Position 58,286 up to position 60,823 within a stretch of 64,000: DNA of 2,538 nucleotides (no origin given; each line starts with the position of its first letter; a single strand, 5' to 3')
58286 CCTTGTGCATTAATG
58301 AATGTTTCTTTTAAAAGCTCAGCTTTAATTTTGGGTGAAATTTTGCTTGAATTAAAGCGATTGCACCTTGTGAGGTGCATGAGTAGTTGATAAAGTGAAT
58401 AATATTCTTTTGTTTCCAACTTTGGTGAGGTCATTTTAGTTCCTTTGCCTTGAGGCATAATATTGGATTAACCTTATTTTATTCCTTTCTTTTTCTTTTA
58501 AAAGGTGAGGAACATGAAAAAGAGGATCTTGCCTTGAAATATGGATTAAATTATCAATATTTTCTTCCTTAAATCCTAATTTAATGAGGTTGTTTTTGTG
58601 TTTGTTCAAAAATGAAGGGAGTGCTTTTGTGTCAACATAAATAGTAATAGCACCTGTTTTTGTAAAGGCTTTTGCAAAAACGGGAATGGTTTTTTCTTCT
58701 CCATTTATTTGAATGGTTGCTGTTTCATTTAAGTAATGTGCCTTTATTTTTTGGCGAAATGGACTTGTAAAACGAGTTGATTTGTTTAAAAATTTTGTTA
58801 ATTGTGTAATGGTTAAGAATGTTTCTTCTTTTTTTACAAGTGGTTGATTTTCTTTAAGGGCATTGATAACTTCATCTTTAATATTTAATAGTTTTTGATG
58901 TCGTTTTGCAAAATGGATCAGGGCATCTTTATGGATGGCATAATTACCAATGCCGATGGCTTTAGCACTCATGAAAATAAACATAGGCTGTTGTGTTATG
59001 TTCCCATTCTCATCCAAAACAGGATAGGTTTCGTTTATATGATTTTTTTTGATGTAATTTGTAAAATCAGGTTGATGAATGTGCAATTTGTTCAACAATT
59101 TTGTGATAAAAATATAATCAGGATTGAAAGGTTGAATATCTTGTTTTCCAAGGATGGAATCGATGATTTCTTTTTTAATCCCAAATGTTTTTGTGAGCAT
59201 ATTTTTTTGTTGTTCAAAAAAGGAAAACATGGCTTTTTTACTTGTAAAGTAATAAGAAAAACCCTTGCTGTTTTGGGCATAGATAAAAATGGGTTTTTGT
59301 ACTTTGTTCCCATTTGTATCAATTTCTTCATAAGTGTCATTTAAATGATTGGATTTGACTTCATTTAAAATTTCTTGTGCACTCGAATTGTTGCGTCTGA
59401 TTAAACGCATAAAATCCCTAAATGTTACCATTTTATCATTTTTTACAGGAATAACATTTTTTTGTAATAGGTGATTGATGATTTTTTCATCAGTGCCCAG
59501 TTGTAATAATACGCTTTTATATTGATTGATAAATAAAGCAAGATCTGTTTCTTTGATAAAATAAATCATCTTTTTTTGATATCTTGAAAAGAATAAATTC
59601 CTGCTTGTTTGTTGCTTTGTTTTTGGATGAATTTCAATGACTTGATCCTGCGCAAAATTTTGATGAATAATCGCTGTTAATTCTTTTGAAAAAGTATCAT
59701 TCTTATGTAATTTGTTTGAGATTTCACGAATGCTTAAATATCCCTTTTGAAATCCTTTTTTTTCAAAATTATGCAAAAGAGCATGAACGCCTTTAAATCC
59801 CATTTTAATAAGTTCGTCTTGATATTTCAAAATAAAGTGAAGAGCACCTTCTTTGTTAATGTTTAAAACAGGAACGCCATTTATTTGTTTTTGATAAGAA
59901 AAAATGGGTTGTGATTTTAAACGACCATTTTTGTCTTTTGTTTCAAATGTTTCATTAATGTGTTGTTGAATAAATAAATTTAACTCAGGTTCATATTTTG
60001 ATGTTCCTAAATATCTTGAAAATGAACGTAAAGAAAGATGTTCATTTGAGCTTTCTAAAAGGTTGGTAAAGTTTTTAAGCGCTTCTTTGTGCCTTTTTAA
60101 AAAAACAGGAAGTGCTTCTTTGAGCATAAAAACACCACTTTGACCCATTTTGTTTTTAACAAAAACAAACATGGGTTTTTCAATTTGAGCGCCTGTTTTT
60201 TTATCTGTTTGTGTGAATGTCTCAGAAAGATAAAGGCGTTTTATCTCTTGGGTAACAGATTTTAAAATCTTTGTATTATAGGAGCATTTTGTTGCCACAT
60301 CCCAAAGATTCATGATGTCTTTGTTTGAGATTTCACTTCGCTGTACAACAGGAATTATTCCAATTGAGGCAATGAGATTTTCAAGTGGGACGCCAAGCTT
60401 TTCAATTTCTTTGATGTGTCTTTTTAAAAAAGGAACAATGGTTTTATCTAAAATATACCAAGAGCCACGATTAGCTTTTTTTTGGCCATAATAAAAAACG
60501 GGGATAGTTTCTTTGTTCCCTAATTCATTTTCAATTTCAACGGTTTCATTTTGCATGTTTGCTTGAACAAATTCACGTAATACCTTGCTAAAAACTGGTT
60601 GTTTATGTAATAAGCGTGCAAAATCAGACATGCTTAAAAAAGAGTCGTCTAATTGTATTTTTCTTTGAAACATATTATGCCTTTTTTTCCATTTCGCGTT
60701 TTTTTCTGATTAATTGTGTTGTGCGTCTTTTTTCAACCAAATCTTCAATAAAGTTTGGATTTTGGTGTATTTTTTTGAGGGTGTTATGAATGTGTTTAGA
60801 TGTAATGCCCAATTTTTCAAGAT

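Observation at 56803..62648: Promoter-led operon of three paralogous large proteins built from about 18 copies of an unrecognised ~100-aa module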

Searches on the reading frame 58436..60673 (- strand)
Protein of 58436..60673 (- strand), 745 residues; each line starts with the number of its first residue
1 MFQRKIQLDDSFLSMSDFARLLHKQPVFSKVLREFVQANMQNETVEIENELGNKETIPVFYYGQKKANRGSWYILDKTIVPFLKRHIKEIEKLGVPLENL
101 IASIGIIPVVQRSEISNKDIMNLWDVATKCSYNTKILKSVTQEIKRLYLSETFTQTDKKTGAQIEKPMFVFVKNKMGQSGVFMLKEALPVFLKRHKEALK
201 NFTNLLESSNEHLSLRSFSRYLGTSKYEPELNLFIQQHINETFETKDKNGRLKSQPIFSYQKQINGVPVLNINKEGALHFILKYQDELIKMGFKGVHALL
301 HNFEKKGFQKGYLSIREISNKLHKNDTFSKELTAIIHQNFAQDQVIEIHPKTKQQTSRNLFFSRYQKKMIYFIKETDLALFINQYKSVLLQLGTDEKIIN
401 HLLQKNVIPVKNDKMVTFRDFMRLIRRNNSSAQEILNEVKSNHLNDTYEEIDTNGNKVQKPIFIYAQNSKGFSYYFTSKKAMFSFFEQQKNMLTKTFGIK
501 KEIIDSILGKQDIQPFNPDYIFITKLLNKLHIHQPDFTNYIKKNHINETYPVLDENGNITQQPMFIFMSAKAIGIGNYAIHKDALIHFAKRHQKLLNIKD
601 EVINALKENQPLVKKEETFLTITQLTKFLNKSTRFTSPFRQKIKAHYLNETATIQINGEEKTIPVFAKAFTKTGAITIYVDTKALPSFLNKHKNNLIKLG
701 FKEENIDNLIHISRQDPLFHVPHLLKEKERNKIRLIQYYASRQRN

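Call 3: search_protein_families(library=pfam, proteins=[window:58436-60673:-], max_evalue=1)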
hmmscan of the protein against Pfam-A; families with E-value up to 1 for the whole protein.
window:58436-60673:- (745 aa): 5 families
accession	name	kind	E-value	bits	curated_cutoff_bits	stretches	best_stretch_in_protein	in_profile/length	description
PF24406.1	nSTAND_NTPase4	-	0.075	13.6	27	1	371-420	1-50/58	Novel STAND NTPase 4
PF20070.4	DUF6466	-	0.09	13.6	25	0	311-352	43-84/146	Family of unknown function (DUF6466)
PF04383.19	KilA-N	-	0.35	11.2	23.8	1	519-590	16-87/107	KilA-N domain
PF03979.19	Sigma70_r1_1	-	0.39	11.1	22.5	1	302-354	9-59/81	Sigma-70 factor, region 1.1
PF08776.16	VASP_tetra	-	0.79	9.8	25.8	0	598-608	22-32/36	VASP tetramerisation domain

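Call 4: search_protein_families(library=ncbifam, proteins=[window:58436-60673:-], max_evalue=1)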
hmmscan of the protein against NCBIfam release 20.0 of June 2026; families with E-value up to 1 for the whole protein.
window:58436-60673:- (745 aa): 1 family
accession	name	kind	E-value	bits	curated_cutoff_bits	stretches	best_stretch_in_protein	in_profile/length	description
NF008333.0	PRK11118.1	equivalog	0.0087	16.3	103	0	666-703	43-80/101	monooxygenase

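Call 11: find_homologous_proteins(query=window:58436-60673:-, max_evalue=0.001)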
Query window:58436-60673:- (745 aa): 7 proteins with E <= 0.001 among 8000 candidates.
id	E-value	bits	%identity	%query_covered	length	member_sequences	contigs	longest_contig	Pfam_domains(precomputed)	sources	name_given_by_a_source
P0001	0.0e+0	1645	100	100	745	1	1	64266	-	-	-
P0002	0.0e+0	1185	72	100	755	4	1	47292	-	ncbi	-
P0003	0.0e+0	1109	68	99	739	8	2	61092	-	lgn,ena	-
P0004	6.1e-270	916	56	100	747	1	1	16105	-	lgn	-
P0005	7.9e-232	790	50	100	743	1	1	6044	-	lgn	-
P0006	5.3e-230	784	50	100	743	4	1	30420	-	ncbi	-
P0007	6.6e-227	773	50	100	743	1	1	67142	-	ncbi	-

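Call 18: find_encoding_contigs(protein=P0002, flank=10000, max_places=3)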
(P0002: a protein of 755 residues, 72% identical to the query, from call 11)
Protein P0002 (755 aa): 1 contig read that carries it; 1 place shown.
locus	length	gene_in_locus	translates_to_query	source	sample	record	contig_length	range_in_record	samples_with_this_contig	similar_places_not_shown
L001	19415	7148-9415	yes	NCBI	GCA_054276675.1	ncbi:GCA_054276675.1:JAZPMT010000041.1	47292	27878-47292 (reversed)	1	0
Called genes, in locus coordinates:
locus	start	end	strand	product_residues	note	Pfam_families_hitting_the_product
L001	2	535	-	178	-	?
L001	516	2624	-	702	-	PF13306:LRR_5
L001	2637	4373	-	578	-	PF13306:LRR_5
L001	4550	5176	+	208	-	-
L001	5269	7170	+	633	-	-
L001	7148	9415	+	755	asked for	-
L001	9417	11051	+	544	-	-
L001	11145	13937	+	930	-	PF00005:ABC_tran (faint), PF02463:SMC_N (faint), PF13555:AAA_29 (faint), PF20703:nSTAND1 (faint), PF17760:UvrA_inter, PF17755:UvrA_DNA-bind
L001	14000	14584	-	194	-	PF13505:OMP_b-brl, PF02462:Opacity (weak)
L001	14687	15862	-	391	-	PF07690:MFS_1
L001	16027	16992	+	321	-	PF01073:3Beta_HSD, PF01370:Epimerase, PF02719:Polysacc_synt_2 (faint), PF04321:RmlD_sub_bind (weak), PF07993:NAD_binding_4 (faint), PF16363:GDP_Man_Dehyd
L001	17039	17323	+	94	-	-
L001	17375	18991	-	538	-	-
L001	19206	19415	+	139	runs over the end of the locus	-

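Call 19: find_encoding_contigs(protein=P0007, flank=10000, max_places=3)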
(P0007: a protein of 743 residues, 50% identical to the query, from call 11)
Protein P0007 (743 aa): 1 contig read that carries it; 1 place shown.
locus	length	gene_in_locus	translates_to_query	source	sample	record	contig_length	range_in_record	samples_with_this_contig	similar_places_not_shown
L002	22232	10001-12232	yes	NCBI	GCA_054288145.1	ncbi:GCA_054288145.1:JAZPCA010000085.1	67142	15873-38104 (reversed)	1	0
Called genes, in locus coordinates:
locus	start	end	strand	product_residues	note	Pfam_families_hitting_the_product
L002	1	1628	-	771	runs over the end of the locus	PF13855:LRR_8 (faint), PF13306:LRR_5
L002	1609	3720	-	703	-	PF13306:LRR_5 (weak)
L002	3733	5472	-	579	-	PF13306:LRR_5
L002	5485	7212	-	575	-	PF13306:LRR_5 (weak)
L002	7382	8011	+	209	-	-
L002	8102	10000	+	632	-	-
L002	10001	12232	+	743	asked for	-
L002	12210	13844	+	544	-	-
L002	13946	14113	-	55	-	PF08279:HTH_11, PF13412:HTH_24 (weak)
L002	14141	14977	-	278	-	PF02661:Fic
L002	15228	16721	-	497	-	-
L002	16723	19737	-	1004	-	PF00176:SNF2-rel_dom, PF00270:DEAD (weak), PF04851:ResIII, PF16203:ERCC3_RAD25_C, PF00271:Helicase_C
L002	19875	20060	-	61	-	-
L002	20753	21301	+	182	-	PF13730:HTH_36 (weak)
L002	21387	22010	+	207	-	PF02661:Fic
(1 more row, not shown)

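Call 28: find_related_loci(query=A2, collection=genome_contigs, flank=10000)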
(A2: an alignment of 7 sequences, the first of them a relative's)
Query A2 (745 aa) in genome_contigs; peptide patterns used: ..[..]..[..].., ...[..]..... (x = any residue, [..] = any of these).
297 stretches matched a pattern; 3 encode a relative of the query (tblastn E <= 1e-3); 3 distinct loci.
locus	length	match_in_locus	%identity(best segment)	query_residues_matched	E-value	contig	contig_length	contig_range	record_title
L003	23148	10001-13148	71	1-745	0e+0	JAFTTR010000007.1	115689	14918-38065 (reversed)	MAG: Alphaproteobacteria bacterium isolate RGIG4140 Roe_deer_Colon-1__c140898, whole genome shotgun sequence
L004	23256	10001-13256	67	1-745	0e+0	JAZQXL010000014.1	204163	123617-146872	MAG: Alphaproteobacteria bacterium isolate T1900045162_TC20190156.MAGScoT_cleanbin_000005 SGB_5084_k141_333596, whole ge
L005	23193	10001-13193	50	1-745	0e+0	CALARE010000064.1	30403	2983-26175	MAG TPA_asm: uncultured Alphaproteobacteria bacterium isolate SRR6425825_bin.103_CONCOCT_v1.1_MAG genome assembly, conti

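Call 44: find_encoding_contigs(protein=P0001, flank=10000, max_places=2)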
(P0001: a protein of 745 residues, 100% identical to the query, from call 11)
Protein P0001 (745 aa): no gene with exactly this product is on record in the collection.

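Call 50: find_homologous_proteins(query=A5, max_evalue=0.001)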
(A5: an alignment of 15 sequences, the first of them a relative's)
Query A5 (15 sequences) (745 aa, profile of the alignment): 7 proteins with E <= 0.001 among 8000 candidates.
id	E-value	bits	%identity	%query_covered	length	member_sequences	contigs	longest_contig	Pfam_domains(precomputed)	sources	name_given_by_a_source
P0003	0.0e+0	1062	68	99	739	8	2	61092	-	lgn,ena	-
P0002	0.0e+0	1054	72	100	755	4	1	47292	-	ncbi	-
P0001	0.0e+0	1047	100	100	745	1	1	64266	-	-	-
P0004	0.0e+0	1033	56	100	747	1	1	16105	-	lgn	-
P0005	3.8e-291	986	50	100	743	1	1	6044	-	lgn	-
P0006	6.8e-277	939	50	100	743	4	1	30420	-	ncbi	-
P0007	1.0e-275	935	50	100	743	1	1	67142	-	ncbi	-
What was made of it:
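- Tried and rejected: The diverse-orthologue alignment returned only the same 7 close B orthologues (call 50).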

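Call 64: predict_structure(alignment_id=A5)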
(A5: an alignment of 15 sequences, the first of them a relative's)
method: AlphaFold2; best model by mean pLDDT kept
length: 745 residues; sequences in the alignment: 15
mean_pLDDT: 86.6   pTM: 0.45
mean pLDDT of the five models: 86.6, 86.2, 85.8, 85.6, 85.5
residues with pLDDT >= 90: 331; 70-90: 374; 50-70: 38; < 50: 2
segments of 3 or more residues with pLDDT < 50: none
pLDDT, mean of each block of 10 residues (from residue 1): 70 91 89 90 86 88 80 92 92 91 91 79 87 78 91 86 90 77 92 88 80 82 84 93 84 90 75 88 90 75 56 88 89 90 84 83 71 89 93 91 83 90 76 82 91 88 90 91 92 86 84 85 90 86 90 86 89 77 93 91 90 91 93 89 91 83 92 87 94 92 94 91 88 90 83
secondary structure, 60 per line:
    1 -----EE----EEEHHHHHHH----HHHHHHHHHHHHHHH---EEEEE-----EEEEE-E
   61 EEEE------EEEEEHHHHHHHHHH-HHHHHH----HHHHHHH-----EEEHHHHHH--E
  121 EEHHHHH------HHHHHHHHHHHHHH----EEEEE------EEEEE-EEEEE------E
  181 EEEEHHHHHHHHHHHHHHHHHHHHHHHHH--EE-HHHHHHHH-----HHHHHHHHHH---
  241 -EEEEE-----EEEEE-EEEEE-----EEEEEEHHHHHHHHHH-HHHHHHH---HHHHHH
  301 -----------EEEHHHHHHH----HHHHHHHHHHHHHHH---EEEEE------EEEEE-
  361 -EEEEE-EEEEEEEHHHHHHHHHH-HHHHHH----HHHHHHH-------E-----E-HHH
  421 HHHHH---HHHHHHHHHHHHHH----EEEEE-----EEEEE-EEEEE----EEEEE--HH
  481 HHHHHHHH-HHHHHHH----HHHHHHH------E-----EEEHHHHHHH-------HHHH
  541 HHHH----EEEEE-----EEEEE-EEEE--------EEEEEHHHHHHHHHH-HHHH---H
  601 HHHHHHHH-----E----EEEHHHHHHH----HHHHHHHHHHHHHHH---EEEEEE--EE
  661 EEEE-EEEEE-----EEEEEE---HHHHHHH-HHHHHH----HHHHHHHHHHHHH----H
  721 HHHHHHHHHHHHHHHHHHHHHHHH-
elements in order (helices of 4 or more, strands of 3 or more residues): E12-14 H15-21 H26-40 E44-48 E54-58 E60-64 E71-75 H76-85 H87-92 H97-103 E109-111 H112-117 E120-122 H123-127 H134-147 E152-156 E163-167 E169-173 E180-184 H185-209 H215-222 H228-237 E242-246 E252-256 E258-262 E268-273 H274-283 H285-291 H295-300 E312-314 H315-321 H326-340 E344-348 E355-359 E362-366 E368-374 H375-384 H386-391 H396-402 H418-425 H429-442 E447-451 E457-461 E463-467 E472-476 H479-488 H490-496 H501-507 E520-522 H523-529 H537-544 E549-553 E559-563 E565-568 E577-581 H582-591 H593-596 H600-608 E619-621 H622-628 H633-647 E651-656 E659-664 E666-670 E676-681 H685-691 H693-698 H703-715 H720-744
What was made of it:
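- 58436..60673 (-): Gene B: 745 aa, 7 modules plus a basic helical C-terminal tail. Its start is 1 nt after the stop codon of A. AlphaFold2 full-length model: pLDDT 86.6, pTM 0.45 (call 64).
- Closest known: Short solenoid repeats of host-associated bacteria. Different: pTM 0.45 with high pLDDT indicates beads on a string (call 64).
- Its pTM of 0.45 means the inter-module geometry is not fixed (call 64). The predicted helical C-terminal tails could pair with each other (call 64).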

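Call 66: fold_search(model_id=the predicted structure, library=pdb)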
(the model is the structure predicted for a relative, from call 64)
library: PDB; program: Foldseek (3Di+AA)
matches with E <= 10: 643; with E <= 0.001: 4
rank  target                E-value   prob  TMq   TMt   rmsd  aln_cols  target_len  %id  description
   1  7d58_O                4.9e-04  0.38  0.08  0.10  30.1       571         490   12  cryo-EM structure of human RNA polymerase III in elongating state (released 2021-02-17)
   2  7z1o_O                5.1e-04  0.28  0.07  0.08  32.2       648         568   10  Structure of yeast RNA Polymerase III PTC + NTPs (released 2022-08-31)
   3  7a6h_O                6.3e-04  0.41  0.08  0.10  30.1       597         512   11  Cryo-EM structure of human apo RNA Polymerase III (released 2021-02-03)
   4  7z1l_O                9.4e-04  0.30  0.07  0.09  31.5       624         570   10  Structure of yeast RNA Polymerase III Pre-Termination Complex (PTC) (released 2022-08-31)
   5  7z0h_O                1.8e-03  0.23  0.08  0.09  26.0       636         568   10  Structure of yeast RNA Polymerase III-Ty1 integrase complex at 2.6 A (focus subunit AC40). (released 2023-04-05)
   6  9i2f_A                8.4e-03  0.12  0.07  0.08  28.3       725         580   12  Cryo-EM structure of retron Eco2 (Ec67) (released 2026-02-04)
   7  9lm3_A                1.2e-02  0.09  0.06  0.07  28.4       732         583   12  cryo-EM structure of retron Eco2 (released 2025-09-17)
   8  4hh2_A                1.4e-02  0.20  0.06  0.10  25.1       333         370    7  Structure of PpsR without the HTH motif from Rb. sphaeroides (released 2013-06-05)
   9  5afq_B                2.7e-02  0.13  0.08  0.10  29.9       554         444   12  Crystal structure of RPC62 - RPC32 beta (released 2015-10-07)
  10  9bkv_B                3.8e-02  0.09  0.07  0.07  22.1       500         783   12  DosP R97A bent form (released 2024-11-20)
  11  9van_A                4.8e-02  0.20  0.09  0.07  28.9       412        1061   11  Cryo-EM structure of human full length KICSTOR complex (state 2) (released 2025-11-12)
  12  5afq_A                5.1e-02  0.11  0.08  0.10  29.8       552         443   12  Crystal structure of RPC62 - RPC32 beta (released 2015-10-07)
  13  6f40_O                6.2e-02  0.07  0.07  0.09  30.4       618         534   10  RNA Polymerase III open complex (released 2018-01-17)
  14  6eu2_O                6.2e-02  0.06  0.06  0.07  30.6       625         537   10  Apo RNA Polymerase III - open conformation (oPOL3) (released 2018-01-17)
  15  1p4x                  1.0e-01  0.16  0.07  0.16  20.4       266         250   10  Crystal structure of SarS protein from Staphylococcus Aureus (released 2003-07-08)
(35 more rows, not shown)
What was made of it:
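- Closest known: RNA polymerase III subunit RPC62/C82. Same: These are the best Foldseek matches of the full-length model, at E 5e-4 to 1e-3 over about 570-650 aligned columns (call 66).
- Closest known: UFL1/DDRGK1, STK19, SarS and RepE: proteins with 2-6 tandem winged helices. Same: They appear among the Foldseek hits (call 66) and show that winged helices are reused in tandem as scaffolds or as DNA or ribosome binders.
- The best structural matches are eukaryotic tandem winged-helix proteins (call 66).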

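Call 71: search_protein_families(library=padloc, proteins=[window:58436-60673:-], max_evalue=1)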
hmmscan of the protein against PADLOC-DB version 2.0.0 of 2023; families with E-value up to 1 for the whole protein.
window:58436-60673:- (745 aa): 0 families

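Call 76: find_related_loci(query=A2, collection=viral_contigs, flank=5000)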
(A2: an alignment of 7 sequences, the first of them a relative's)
Query A2 (745 aa) in viral_contigs; peptide patterns used: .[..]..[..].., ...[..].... (x = any residue, [..] = any of these).
260 stretches matched a pattern, but none encodes a relative of the query by tblastn (E <= 1e-3).
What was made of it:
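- No relative was found in 2.9 million viral contigs (call 76).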

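Call 77: find_related_loci(query=A2, collection=metagenome_contigs, flank=10000)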
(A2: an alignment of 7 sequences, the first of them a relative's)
Query A2 (745 aa) in metagenome_contigs; peptide patterns used: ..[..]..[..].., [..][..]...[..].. (x = any residue, [..] = any of these).
218 stretches matched a pattern, but none encodes a relative of the query by tblastn (E <= 1e-3).

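Call 80: find_encoding_contigs(protein=P0004, flank=10000, max_places=2)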
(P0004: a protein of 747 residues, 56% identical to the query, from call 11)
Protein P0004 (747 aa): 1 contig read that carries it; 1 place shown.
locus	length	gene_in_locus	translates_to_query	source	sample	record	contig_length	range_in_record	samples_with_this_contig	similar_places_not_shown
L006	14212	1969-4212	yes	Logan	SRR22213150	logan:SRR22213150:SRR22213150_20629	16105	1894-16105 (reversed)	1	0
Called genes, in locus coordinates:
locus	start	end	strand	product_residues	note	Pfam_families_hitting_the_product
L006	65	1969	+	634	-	-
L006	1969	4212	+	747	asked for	-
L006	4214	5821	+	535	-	-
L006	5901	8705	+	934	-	PF00005:ABC_tran (faint), PF02463:SMC_N (faint), PF13191:AAA_16 (faint), PF13555:AAA_29 (faint), PF20703:nSTAND1 (faint), PF17760:UvrA_inter, PF00684:DnaJ_CXXCXGXG (faint), PF17755:UvrA_DNA-bind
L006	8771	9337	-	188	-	PF13505:OMP_b-brl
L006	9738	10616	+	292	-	PF02811:PHP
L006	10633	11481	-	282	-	PF02811:PHP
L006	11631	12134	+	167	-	PF05656:DUF805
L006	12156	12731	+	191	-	PF05656:DUF805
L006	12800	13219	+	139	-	-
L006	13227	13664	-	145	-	PF00293:NUDIX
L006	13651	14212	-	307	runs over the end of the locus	PF04055:Radical_SAM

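Call 81: find_encoding_contigs(protein=P0003, flank=10000, max_places=2)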
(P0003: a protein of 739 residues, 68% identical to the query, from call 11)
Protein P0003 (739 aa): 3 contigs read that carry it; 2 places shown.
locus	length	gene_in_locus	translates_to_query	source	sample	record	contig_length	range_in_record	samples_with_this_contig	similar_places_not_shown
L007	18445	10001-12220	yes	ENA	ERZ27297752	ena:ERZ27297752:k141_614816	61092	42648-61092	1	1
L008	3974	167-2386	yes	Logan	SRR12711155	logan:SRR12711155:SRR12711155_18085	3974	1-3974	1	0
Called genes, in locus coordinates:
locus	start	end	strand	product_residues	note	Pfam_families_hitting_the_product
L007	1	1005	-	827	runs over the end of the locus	PF13306:LRR_5 (weak)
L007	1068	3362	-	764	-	PF13855:LRR_8 (faint), PF13306:LRR_5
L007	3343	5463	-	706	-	PF13306:LRR_5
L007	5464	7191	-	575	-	PF13306:LRR_5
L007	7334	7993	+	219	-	-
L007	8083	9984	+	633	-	-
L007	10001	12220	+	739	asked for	-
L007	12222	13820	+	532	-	-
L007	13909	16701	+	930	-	PF00005:ABC_tran (faint), PF02463:SMC_N (faint), PF13555:AAA_29 (faint), PF20703:nSTAND1 (faint), PF17760:UvrA_inter, PF17755:UvrA_DNA-bind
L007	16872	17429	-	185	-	PF13505:OMP_b-brl, PF02462:Opacity (weak), PF01617:Surface_Ag_2 (weak)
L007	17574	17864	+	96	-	-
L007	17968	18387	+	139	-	-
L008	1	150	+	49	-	?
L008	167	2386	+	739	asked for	-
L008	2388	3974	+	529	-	?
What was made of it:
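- On KilA-N / Bro-N antirepressor-type domains: Chromosomal gene order is conserved (calls 18, 19, 80, 81).
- The chromosomal gene order next to uvrA is stable and no phage genes are nearby (calls 18, 80, 81).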
